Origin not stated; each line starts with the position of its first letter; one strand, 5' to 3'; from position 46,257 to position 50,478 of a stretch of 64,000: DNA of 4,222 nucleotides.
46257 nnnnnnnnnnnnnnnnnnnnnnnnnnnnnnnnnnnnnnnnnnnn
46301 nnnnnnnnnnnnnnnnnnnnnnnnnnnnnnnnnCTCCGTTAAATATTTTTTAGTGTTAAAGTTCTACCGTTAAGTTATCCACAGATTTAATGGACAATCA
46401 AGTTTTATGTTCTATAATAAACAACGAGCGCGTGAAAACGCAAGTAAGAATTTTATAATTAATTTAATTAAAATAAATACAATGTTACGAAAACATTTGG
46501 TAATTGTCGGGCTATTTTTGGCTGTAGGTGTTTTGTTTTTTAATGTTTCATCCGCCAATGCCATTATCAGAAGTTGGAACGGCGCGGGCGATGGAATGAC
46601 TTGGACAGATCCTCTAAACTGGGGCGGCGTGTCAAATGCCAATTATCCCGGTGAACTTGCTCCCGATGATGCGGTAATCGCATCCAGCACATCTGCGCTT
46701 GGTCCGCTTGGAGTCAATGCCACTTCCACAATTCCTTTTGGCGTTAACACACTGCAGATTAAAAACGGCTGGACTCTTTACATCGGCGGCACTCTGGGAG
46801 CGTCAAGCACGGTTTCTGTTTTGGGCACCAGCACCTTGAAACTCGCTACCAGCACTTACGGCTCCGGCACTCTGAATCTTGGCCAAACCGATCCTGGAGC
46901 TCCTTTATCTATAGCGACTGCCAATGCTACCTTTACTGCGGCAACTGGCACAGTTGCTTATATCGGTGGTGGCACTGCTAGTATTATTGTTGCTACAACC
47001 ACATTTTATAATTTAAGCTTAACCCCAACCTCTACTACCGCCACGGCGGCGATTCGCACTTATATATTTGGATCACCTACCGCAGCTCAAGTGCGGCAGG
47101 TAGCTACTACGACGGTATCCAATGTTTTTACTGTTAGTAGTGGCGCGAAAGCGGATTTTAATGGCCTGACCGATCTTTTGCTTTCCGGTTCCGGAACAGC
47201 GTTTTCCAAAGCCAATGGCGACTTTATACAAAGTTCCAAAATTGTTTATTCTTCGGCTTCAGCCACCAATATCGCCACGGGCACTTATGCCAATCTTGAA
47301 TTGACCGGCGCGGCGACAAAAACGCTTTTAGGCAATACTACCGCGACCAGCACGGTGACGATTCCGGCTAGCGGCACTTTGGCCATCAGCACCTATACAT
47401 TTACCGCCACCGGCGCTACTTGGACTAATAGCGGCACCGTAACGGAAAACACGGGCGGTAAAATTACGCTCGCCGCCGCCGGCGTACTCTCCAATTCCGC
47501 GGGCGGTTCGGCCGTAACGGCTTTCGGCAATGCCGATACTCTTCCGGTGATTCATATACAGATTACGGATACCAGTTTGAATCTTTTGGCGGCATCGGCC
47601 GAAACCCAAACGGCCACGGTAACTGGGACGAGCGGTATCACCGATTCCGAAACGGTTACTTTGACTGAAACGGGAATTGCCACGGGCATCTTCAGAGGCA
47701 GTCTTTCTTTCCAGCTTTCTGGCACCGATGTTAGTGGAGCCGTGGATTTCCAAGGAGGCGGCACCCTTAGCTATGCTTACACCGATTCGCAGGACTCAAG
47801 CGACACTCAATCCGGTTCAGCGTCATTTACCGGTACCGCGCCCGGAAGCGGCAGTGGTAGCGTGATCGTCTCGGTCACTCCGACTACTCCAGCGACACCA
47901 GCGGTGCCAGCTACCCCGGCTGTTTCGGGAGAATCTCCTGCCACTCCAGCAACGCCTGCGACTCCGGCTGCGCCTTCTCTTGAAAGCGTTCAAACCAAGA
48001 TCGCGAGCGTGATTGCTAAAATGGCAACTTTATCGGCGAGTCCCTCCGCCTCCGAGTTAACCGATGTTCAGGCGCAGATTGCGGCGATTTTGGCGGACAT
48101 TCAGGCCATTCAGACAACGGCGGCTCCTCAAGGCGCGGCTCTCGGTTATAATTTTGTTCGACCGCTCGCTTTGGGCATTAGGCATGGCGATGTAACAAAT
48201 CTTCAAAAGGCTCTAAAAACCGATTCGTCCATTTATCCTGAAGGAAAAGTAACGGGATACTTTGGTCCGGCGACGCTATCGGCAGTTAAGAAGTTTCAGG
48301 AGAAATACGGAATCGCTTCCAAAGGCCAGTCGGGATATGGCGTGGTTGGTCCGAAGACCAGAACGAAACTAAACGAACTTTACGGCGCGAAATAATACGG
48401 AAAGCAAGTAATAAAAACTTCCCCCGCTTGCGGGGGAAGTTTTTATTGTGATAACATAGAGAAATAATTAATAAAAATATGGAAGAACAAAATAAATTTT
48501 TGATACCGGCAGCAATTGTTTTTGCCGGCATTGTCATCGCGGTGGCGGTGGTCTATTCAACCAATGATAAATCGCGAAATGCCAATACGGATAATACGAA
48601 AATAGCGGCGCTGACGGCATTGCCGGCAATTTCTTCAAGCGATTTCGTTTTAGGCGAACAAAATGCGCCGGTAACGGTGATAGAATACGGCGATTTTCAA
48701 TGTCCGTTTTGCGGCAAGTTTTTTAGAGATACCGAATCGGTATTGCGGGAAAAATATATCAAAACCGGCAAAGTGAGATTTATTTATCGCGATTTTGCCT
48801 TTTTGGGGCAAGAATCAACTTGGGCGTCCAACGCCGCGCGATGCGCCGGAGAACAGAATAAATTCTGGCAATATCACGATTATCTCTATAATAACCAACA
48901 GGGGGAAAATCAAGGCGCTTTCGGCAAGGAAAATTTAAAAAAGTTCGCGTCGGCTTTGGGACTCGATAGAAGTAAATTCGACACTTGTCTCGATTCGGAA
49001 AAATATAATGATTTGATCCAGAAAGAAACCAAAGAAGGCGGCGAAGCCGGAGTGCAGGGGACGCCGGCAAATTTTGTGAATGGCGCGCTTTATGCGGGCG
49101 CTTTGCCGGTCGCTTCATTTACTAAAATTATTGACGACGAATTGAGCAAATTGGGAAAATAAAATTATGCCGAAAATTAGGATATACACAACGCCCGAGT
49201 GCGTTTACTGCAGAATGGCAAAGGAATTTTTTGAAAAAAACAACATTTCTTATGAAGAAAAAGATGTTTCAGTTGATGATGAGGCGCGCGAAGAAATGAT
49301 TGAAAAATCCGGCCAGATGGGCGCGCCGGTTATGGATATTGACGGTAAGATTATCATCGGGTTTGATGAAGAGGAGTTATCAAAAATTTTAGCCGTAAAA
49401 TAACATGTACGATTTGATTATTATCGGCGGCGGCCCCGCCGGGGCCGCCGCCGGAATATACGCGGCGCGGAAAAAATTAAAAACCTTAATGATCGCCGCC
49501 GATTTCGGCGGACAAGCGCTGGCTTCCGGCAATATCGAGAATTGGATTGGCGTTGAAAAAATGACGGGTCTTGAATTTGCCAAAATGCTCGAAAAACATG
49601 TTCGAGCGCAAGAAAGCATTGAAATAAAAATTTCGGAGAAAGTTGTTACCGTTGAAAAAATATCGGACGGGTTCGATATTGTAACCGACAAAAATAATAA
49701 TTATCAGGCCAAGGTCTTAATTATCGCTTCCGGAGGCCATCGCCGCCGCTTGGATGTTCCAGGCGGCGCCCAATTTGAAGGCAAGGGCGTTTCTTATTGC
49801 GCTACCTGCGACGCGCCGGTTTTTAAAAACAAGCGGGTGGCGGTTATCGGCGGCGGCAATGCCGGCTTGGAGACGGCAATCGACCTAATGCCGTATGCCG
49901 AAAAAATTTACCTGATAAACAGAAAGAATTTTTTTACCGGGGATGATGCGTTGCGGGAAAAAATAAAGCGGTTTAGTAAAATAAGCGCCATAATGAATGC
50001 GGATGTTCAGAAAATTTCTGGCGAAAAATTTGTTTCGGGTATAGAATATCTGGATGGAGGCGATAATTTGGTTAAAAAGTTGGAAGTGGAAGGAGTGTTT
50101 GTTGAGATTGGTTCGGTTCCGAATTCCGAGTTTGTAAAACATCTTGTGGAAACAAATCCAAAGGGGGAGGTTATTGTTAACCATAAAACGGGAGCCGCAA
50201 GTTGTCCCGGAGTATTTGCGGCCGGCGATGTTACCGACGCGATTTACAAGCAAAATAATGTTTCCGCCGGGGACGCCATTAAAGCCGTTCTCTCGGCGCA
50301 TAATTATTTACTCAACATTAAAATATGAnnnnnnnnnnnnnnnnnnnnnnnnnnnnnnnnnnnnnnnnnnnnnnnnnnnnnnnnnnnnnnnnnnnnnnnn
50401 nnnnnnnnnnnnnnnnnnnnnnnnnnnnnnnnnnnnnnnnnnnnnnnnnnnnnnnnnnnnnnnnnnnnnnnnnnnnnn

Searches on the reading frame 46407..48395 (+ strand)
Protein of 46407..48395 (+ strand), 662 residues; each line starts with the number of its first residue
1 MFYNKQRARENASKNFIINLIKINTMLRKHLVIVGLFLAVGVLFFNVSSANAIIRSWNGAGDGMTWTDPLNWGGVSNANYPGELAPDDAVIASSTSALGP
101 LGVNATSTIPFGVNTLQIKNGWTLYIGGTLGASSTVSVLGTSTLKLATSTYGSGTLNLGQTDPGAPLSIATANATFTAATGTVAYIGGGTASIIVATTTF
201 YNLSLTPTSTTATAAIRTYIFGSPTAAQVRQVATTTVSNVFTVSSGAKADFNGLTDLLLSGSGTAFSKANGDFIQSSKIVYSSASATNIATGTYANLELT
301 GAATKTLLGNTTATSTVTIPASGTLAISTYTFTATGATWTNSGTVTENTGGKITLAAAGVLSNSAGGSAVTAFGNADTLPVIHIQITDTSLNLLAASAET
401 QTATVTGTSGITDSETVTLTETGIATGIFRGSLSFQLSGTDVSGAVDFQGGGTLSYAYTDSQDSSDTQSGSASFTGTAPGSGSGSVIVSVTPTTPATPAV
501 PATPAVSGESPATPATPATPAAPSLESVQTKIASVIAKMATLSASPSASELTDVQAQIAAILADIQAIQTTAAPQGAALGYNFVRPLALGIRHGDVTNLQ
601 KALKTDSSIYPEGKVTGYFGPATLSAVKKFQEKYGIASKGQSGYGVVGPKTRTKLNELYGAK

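Call 8: search_protein_families(library=pfam, proteins=[window:46407-48395:+], max_evalue=0.001)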
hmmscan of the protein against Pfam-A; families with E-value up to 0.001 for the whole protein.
window:46407-48395:+ (662 aa): 1 family
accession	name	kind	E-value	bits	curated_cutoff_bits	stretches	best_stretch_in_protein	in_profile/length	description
PF01471.23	PG_binding_1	-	1.7e-09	38.2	23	1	593-655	2-57/57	Putative peptidoglycan binding domain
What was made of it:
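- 46407..48395 (+): Candidate protein acceptor: a secreted Ser/Thr-rich (26%) protein with a PATPATP linker and a C-terminal peptidoglycan-binding domain. PG_binding_1 (call 8).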

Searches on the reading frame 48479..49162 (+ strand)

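Call 8: search_protein_families(library=pfam, proteins=[window:48479-49162:+], max_evalue=0.001)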
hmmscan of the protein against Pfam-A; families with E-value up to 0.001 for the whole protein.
window:48479-49162:+ (227 aa): 2 families
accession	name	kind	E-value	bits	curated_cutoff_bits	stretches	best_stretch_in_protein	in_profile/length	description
PF13462.12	Thioredoxin_4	-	6.3e-43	147.3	23.2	1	55-220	5-165/165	Thioredoxin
PF01323.26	DSBA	-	7.9e-22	78.4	25.6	1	66-217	1-189/191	DSBA-like thioredoxin domain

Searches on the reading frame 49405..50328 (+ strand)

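Call 8: search_protein_families(library=pfam, proteins=[window:49405-50328:+], max_evalue=0.001)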
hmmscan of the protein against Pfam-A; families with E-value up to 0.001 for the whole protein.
window:49405-50328:+ (307 aa): 12 families
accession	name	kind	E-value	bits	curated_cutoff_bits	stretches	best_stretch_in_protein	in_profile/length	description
PF07992.20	Pyr_redox_2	-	2.1e-41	142.7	26.1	1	2-283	1-283/291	Pyridine nucleotide-disulphide oxidoreductase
PF13738.12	Pyr_redox_3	-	4.8e-26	92.2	30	1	49-274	74-305/305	Pyridine nucleotide-disulphide oxidoreductase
PF03486.20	HI0933_like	-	6.1e-11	42.7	50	0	58-112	111-165/244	HI0933-like protein Rossmann domain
PF00890.30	FAD_binding_2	-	7.8e-11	42.2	20.4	1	3-44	1-45/414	FAD binding domain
PF00070.33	Pyr_redox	-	9.6e-10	39.3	22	1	144-208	1-70/82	Pyridine nucleotide-disulphide oxidoreductase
PF01134.28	GIDA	-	2.6e-09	37.1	22.1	0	3-34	1-32/391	Glucose inhibited division protein A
PF12831.13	FAD_oxidored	-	1.8e-07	31.3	27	1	3-36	1-36/416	FAD dependent oxidoreductase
PF01266.30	DAO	-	1.1e-06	28.9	27.9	0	3-42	1-40/353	FAD dependent oxidoreductase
PF01946.23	Thi4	-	6.1e-05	22.8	26.2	0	3-52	19-71/235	Thi4 family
PF00743.25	FMO-like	-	6.3e-05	22.1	22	1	56-174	87-215/532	Flavin-binding monooxygenase-like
PF05834.18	Lycopene_cycl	-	0.00034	20.2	23.4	0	3-55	1-52/380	Lycopene cyclase protein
PF13450.12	NAD_binding_8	-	0.00086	20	21.9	0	6-38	1-35/68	NAD(P)-binding Rossmann-like domain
